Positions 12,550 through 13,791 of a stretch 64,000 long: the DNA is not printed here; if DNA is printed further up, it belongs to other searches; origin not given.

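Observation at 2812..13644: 10.8-kb single ORF encoding ~45 tandem ~77-aa TPR-like double-hairpin repeats plus a novel ~480-aa C-terminal domain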

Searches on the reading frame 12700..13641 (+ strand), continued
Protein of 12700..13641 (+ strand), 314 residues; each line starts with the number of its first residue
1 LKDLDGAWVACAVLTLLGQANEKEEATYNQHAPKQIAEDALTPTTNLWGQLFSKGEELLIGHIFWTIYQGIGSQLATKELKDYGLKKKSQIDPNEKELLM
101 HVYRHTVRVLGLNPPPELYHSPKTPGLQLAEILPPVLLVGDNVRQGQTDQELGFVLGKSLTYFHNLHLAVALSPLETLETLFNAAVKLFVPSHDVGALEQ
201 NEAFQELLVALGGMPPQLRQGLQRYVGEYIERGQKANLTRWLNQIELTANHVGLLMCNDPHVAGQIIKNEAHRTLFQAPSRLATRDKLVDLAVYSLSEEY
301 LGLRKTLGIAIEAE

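Call 56: find_encoding_contigs(protein=P0006, flank=8000, max_places=1)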
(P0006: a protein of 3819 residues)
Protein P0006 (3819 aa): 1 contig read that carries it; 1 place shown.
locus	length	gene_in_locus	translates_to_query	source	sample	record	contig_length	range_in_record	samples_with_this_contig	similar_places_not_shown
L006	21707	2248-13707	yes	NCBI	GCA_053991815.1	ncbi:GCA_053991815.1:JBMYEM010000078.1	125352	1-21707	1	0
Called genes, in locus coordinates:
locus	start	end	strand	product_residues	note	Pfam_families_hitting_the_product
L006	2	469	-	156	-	?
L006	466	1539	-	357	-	PF02618:YceG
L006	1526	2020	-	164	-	PF03652:RuvX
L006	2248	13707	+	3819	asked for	PF00515:TPR_1 (faint), PF07719:TPR_2 (faint), PF13174:TPR_6 (faint), PF13181:TPR_8 (faint), PF13414:TPR_11 (faint), PF13424:TPR_12 (faint), PF13428:TPR_14 (faint), PF13176:TPR_7 (weak), +8 more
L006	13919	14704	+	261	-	PF00633:HHH (weak), PF12836:HHH_3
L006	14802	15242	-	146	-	-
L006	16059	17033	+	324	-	-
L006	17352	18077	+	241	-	PF06439:3keto-disac_hyd, PF21708:Glyco_hydro_59_C (weak)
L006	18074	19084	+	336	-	PF01547:SBP_bac_1, PF13416:SBP_bac_8, PF13531:SBP_bac_11, PF13343:SBP_bac_6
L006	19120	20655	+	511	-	-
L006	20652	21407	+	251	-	PF00005:ABC_tran, PF13304:AAA_21 (faint)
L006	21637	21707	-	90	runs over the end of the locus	PF00216:Bac_DNA_binding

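Call 57: find_encoding_contigs(protein=P0028, flank=8000, max_places=1)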
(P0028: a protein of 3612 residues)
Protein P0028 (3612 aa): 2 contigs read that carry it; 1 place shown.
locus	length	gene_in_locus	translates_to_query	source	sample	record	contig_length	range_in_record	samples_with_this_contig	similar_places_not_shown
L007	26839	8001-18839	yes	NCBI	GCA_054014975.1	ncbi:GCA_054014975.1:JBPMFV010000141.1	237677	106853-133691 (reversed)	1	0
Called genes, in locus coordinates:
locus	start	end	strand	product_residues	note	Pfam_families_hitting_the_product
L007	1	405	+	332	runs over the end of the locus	-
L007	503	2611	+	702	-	PF02985:HEAT (faint), PF01347:TPR_Vitellogenin, PF13646:HEAT_2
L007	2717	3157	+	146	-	-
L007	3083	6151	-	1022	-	-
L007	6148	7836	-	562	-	PF13428:TPR_14 (faint), PF07719:TPR_2 (faint), PF14559:TPR_19 (faint)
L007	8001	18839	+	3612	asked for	PF13174:TPR_6 (faint), PF13176:TPR_7 (faint), PF13181:TPR_8 (faint), PF13428:TPR_14 (faint), PF13431:TPR_17 (faint), PF00515:TPR_1 (faint), PF07719:TPR_2 (faint), PF14559:TPR_19 (weak), +2 more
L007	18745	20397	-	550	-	PF13231:PMT_2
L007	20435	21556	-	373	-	-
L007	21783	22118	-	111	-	PF12797:Fer4_2 (faint), PF12837:Fer4_6 (faint), PF13237:Fer4_10 (weak), PF12800:Fer4_4 (faint), PF12838:Fer4_7 (weak), PF13187:Fer4_9 (weak), PF00037:Fer4, PF11953:DUF3470, +1 more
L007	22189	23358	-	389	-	PF02374:ArsA_ATPase, PF13614:AAA_31 (weak), PF01656:CbiA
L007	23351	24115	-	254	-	PF01553:Acyltransferase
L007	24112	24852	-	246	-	PF01416:PseudoU_synth_1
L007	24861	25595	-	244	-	-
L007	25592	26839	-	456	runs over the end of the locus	PF00041:fn3 (weak)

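Call 58: find_encoding_contigs(protein=P0035, flank=8000, max_places=1)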
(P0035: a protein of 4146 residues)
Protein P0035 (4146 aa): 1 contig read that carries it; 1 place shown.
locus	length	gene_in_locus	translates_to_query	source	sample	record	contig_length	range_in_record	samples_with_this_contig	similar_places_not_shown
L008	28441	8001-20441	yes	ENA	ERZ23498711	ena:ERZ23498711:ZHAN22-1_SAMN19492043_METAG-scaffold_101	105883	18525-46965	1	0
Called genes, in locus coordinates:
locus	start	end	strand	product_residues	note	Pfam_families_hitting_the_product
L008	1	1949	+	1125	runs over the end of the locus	PF13181:TPR_8 (faint), PF13414:TPR_11 (faint), PF13424:TPR_12 (faint), PF13428:TPR_14 (faint), PF13432:TPR_16 (faint), PF00515:TPR_1 (faint), PF07719:TPR_2 (faint), PF13174:TPR_6 (weak), +1 more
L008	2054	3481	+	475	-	-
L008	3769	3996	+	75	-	-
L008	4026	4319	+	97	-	-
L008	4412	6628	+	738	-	PF16697:Yop-YscD_cpl, PF00498:FHA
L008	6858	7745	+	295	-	PF03704:BTAD (faint), PF13424:TPR_12 (faint), PF25062:ARM_TT21_N (weak), PF12895:ANAPC3 (weak), PF13432:TPR_16, PF14559:TPR_19, PF13371:TPR_9, PF13432:TPR_16 (weak), +11 more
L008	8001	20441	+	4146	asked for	PF13181:TPR_8 (faint), PF13424:TPR_12 (faint), PF13428:TPR_14 (faint), PF13432:TPR_16 (faint), PF14559:TPR_19 (faint), PF00515:TPR_1 (faint), PF07719:TPR_2 (faint), PF13176:TPR_7, +3 more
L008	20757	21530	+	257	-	-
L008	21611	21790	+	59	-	-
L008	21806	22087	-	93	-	-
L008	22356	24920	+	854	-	PF19310:TOP_N, PF01432:Peptidase_M3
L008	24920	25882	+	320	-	PF12146:Hydrolase_4 (weak), PF00561:Abhydrolase_1, PF12697:Abhydrolase_6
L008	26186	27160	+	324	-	PF02628:COX15-CtaA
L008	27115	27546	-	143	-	PF02810:SEC-C, PF17775:YchJ_M-like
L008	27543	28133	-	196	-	-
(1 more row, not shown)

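Call 59: list_cluster_members(proteins=[P0010, P0013, P0017, P0024, P0031, P0048, P0065, P0084, P0113, P0145])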
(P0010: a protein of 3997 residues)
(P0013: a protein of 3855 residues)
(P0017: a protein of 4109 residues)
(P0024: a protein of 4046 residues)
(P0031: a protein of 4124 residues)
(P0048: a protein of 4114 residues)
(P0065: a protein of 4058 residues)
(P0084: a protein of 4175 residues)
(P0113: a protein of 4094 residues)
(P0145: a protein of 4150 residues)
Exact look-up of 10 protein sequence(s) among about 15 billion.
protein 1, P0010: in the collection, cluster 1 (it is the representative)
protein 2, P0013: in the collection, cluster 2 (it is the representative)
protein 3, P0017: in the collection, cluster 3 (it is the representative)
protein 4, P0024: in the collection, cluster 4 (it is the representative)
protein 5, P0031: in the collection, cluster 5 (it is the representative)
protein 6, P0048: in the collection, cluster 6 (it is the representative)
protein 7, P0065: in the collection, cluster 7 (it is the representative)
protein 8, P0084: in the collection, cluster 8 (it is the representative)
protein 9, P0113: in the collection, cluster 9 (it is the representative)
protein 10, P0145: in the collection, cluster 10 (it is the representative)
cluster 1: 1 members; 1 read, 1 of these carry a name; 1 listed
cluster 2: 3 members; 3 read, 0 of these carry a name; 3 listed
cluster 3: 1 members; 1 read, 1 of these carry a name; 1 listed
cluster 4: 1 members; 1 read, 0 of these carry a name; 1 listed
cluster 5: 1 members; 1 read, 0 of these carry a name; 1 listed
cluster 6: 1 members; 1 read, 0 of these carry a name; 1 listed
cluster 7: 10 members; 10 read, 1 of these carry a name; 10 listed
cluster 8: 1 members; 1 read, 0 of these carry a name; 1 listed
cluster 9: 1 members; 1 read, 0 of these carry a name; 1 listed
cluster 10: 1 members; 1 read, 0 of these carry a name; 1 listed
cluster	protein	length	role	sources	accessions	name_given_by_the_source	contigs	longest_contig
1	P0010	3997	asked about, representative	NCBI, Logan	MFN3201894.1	MAG: tetratricopeptide repeat protein [Bradymonadia bacterium]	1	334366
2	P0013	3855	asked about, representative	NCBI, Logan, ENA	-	-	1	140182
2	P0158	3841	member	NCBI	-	-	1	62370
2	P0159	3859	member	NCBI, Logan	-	-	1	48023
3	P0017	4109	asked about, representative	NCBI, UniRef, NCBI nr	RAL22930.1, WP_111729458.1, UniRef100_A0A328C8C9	hypothetical protein DL240_08540 [Lujinxingia litoralis] | Tetratricopeptide repeat protein n=1 Tax=Lujinxingia litoralis TaxID=2211119 ... | tetratricopeptide repeat protein [Lujinxingia litoralis]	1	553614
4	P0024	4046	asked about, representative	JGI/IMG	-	-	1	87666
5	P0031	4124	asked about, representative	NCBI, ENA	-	-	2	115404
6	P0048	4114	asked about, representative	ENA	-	-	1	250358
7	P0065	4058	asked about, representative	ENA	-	-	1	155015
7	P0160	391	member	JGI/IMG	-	hypothetical protein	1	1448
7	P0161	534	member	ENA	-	-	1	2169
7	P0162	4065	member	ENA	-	-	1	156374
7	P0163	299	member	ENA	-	-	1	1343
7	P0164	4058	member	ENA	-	-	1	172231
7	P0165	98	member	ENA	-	-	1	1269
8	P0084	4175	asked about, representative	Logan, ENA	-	-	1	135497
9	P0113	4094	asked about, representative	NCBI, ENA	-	-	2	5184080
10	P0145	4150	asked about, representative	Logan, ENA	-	-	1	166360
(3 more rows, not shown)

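Call 70: search_protein_families(library=ncbifam, proteins=[window:12700-13641:+], max_evalue=1)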
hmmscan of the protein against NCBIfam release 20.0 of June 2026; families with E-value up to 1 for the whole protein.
window:12700-13641:+ (314 aa): 0 families

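Call 71: search_protein_families(library=padloc, proteins=[window:12700-13641:+], max_evalue=0.01)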
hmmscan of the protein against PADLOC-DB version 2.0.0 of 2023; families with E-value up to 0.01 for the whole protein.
window:12700-13641:+ (314 aa): 0 families

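Call 82: search_protein_families(library=pfam, proteins=[P0114, P0103, P0115, P0128, P0139], max_evalue=0.0001)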
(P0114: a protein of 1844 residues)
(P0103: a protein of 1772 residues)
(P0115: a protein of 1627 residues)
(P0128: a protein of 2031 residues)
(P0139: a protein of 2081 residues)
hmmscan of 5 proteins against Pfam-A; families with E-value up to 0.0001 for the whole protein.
P0114 (1844 aa): 19 families
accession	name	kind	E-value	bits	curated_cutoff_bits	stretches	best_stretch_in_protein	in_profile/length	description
PF14559.12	TPR_19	-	9.3e-43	144.8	25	2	1106-1155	9-58/68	Tetratricopeptide repeat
PF13181.12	TPR_8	-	2.8e-31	105.4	25.7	1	1377-1410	2-34/34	Tetratricopeptide repeat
PF13176.12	TPR_7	-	2.6e-30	102.3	27.9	0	1453-1484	1-33/36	Tetratricopeptide repeat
PF00069.31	Pkinase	-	7.2e-29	101.4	31.7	1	16-269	4-253/263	Protein kinase domain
PF13424.12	TPR_12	-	1.8e-23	82.9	30.1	0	981-1047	6-76/77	Tetratricopeptide repeat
PF13428.12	TPR_14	-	2e-22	77.8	23.5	0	1017-1053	3-38/44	Tetratricopeptide repeat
PF07719.23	TPR_2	-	3.6e-22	77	27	0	1389-1410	13-34/34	Tetratricopeptide repeat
PF00515.34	TPR_1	-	1.3e-20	72.8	27.8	0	1389-1410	13-34/34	Tetratricopeptide repeat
PF13174.12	TPR_6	-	6.1e-20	70.9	26.3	0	426-450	5-28/33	Tetratricopeptide repeat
PF25064.1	ARM_TT21_5th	-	1.3e-13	51.7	27.8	0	664-769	13-116/117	TT21 fifth ARM repeats domain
PF12895.13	ANAPC3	-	2.7e-13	50.4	27.2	0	1136-1216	3-78/82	Anaphase-promoting complex, cyclosome, subunit 3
PF13431.12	TPR_17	-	1.4e-12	47.3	24.4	0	1256-1288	1-33/34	Tetratricopeptide repeat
PF07714.23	PK_Tyr_Ser-Thr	-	2.4e-11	43.9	23.1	1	19-268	7-249/258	Protein tyrosine and serine/threonine kinase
PF13432.12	TPR_16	-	3.6e-10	40.5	32.7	0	1245-1288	8-51/65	Tetratricopeptide repeat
PF23914.1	TPR_CcmH_CycH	-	1.1e-08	35.6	42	0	939-1007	82-150/158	Cytochrome c-type biogenesis protein H TPR domain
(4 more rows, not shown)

P0103 (1772 aa): 19 families
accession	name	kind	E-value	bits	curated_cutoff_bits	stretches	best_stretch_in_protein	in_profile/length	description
PF00069.31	Pkinase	-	7e-40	137.5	31.7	1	98-358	1-256/263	Protein kinase domain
PF00515.34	TPR_1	-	4.8e-39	131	27.8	0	1088-1117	3-32/34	Tetratricopeptide repeat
PF14559.12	TPR_19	-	4.1e-34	117.1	25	2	1027-1075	5-53/68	Tetratricopeptide repeat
PF07719.23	TPR_2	-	4.5e-34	114.2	27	0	1090-1118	5-33/34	Tetratricopeptide repeat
PF13176.12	TPR_7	-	5.8e-30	101.2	27.9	0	835-868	2-35/36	Tetratricopeptide repeat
PF13414.12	TPR_11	-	1.3e-28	98.8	26.8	0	955-977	8-30/42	TPR repeat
PF13181.12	TPR_8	-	3e-28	96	25.7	0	1087-1118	2-33/34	Tetratricopeptide repeat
PF07714.23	PK_Tyr_Ser-Thr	-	1.7e-27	96.8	23.1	1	99-355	2-250/258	Protein tyrosine and serine/threonine kinase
PF13424.12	TPR_12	-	2.7e-27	95.2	30.1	1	1049-1117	5-76/77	Tetratricopeptide repeat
PF13428.12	TPR_14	-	8.4e-24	82.1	23.5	1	870-913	2-44/44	Tetratricopeptide repeat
PF13432.12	TPR_16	-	8.1e-22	77.8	32.7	0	1092-1150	3-61/65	Tetratricopeptide repeat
PF13431.12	TPR_17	-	7.5e-16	57.5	24.4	0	820-851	1-32/34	Tetratricopeptide repeat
PF23914.1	TPR_CcmH_CycH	-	3.9e-15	56.5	42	0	1166-1265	56-155/158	Cytochrome c-type biogenesis protein H TPR domain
PF25064.1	ARM_TT21_5th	-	3.1e-14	53.7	27.8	0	1246-1345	16-114/117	TT21 fifth ARM repeats domain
PF13174.12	TPR_6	-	4.5e-14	52.5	26.3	0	1091-1117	5-31/33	Tetratricopeptide repeat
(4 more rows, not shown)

P0115 (1627 aa): 17 families
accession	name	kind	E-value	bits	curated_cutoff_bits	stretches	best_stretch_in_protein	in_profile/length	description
PF14559.12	TPR_19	-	1.1e-35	122.2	25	1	940-994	3-57/68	Tetratricopeptide repeat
PF13181.12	TPR_8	-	7.4e-28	94.7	25.7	0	1003-1034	2-33/34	Tetratricopeptide repeat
PF07719.23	TPR_2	-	3e-26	89.8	27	1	1003-1035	2-34/34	Tetratricopeptide repeat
PF13176.12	TPR_7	-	3e-25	86.5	27.9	0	677-709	1-33/36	Tetratricopeptide repeat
PF00515.34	TPR_1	-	3.9e-25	87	27.8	1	1003-1034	2-33/34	Tetratricopeptide repeat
PF13428.12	TPR_14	-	4.5e-24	82.9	23.5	0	934-971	7-44/44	Tetratricopeptide repeat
PF23914.1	TPR_CcmH_CycH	-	1.4e-21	77.4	42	0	1221-1310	52-141/158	Cytochrome c-type biogenesis protein H TPR domain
PF13432.12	TPR_16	-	1.9e-19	70.2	32.7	1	980-1034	15-63/65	Tetratricopeptide repeat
PF13414.12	TPR_11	-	1.9e-18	66.3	26.8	0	1233-1268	7-42/42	TPR repeat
PF13174.12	TPR_6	-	8e-16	58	26.3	0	1005-1034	3-32/33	Tetratricopeptide repeat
PF13431.12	TPR_17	-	5e-15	54.9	24.4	0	950-981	1-32/34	Tetratricopeptide repeat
PF13424.12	TPR_12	-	1.7e-14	54.2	30.1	1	963-1031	4-74/77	Tetratricopeptide repeat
PF25064.1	ARM_TT21_5th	-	9.4e-13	48.9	27.8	0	1088-1175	16-102/117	TT21 fifth ARM repeats domain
PF13289.12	SIR2_2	-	3.4e-10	40.6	24.5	1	116-238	3-124/141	SIR2-like domain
PF13429.12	TPR_15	-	8e-08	32.5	26.2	1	1103-1278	106-270/280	Tetratricopeptide repeat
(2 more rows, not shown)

P0128 (2031 aa): 13 families
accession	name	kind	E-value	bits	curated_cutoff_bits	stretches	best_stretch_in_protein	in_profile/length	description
PF14559.12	TPR_19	-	7.7e-29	100.3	25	1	1288-1332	8-52/68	Tetratricopeptide repeat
PF13428.12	TPR_14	-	6.8e-23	79.3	23.5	0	842-877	4-38/44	Tetratricopeptide repeat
PF13176.12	TPR_7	-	6.8e-17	60.5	27.9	0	1164-1192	1-29/36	Tetratricopeptide repeat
PF13432.12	TPR_16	-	2.1e-15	57.3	32.7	0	1354-1410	3-59/65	Tetratricopeptide repeat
PF13181.12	TPR_8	-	8.1e-14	51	25.7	0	1350-1380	3-33/34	Tetratricopeptide repeat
PF25064.1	ARM_TT21_5th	-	3.8e-13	50.2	27.8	0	1497-1591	6-97/117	TT21 fifth ARM repeats domain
PF23914.1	TPR_CcmH_CycH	-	1.9e-11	44.5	42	0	1285-1337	101-153/158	Cytochrome c-type biogenesis protein H TPR domain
PF07719.23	TPR_2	-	3.5e-11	42.7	27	0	1349-1380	2-33/34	Tetratricopeptide repeat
PF00515.34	TPR_1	-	9.8e-10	38.3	27.8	0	1350-1380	3-33/34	Tetratricopeptide repeat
PF13431.12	TPR_17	-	1.5e-09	37.8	24.4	0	1699-1724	2-27/34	Tetratricopeptide repeat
PF13424.12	TPR_12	-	7e-08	33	30.1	0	1349-1411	4-74/77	Tetratricopeptide repeat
PF13174.12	TPR_6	-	7.3e-08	33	26.3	0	916-944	5-32/33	Tetratricopeptide repeat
PF13414.12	TPR_11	-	4.2e-05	23.6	26.8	0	1074-1092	13-31/42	TPR repeat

P0139 (2081 aa): 12 families
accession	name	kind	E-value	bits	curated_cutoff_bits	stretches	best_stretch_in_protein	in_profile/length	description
PF14559.12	TPR_19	-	3e-25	88.8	25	0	1334-1381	6-53/68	Tetratricopeptide repeat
PF13428.12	TPR_14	-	7.2e-18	63.7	23.5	0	673-713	3-43/44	Tetratricopeptide repeat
PF25064.1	ARM_TT21_5th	-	1.7e-13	51.3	27.8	0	1412-1457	18-63/117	TT21 fifth ARM repeats domain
PF23914.1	TPR_CcmH_CycH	-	4.1e-12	46.6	42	0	766-873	39-144/158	Cytochrome c-type biogenesis protein H TPR domain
PF13181.12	TPR_8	-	5.6e-10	39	25.7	0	1398-1427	4-33/34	Tetratricopeptide repeat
PF13431.12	TPR_17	-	2.6e-09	37.1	24.4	0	1745-1768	2-25/34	Tetratricopeptide repeat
PF13432.12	TPR_16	-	2.9e-09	37.7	32.7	0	1705-1754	15-63/65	Tetratricopeptide repeat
PF13174.12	TPR_6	-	3e-08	34.2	26.3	0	1251-1279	5-32/33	Tetratricopeptide repeat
PF07719.23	TPR_2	-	2.3e-06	27.7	27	0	1398-1427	4-33/34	Tetratricopeptide repeat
PF00515.34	TPR_1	-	5.6e-06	26.4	27.8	0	1398-1427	4-33/34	Tetratricopeptide repeat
PF13424.12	TPR_12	-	1.5e-05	25.5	30.1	0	1583-1641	12-74/77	Tetratricopeptide repeat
PF24309.1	IMEF_Flp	-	2.6e-05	24.5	27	0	1466-1540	10-86/135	IMEF cargo Flp protein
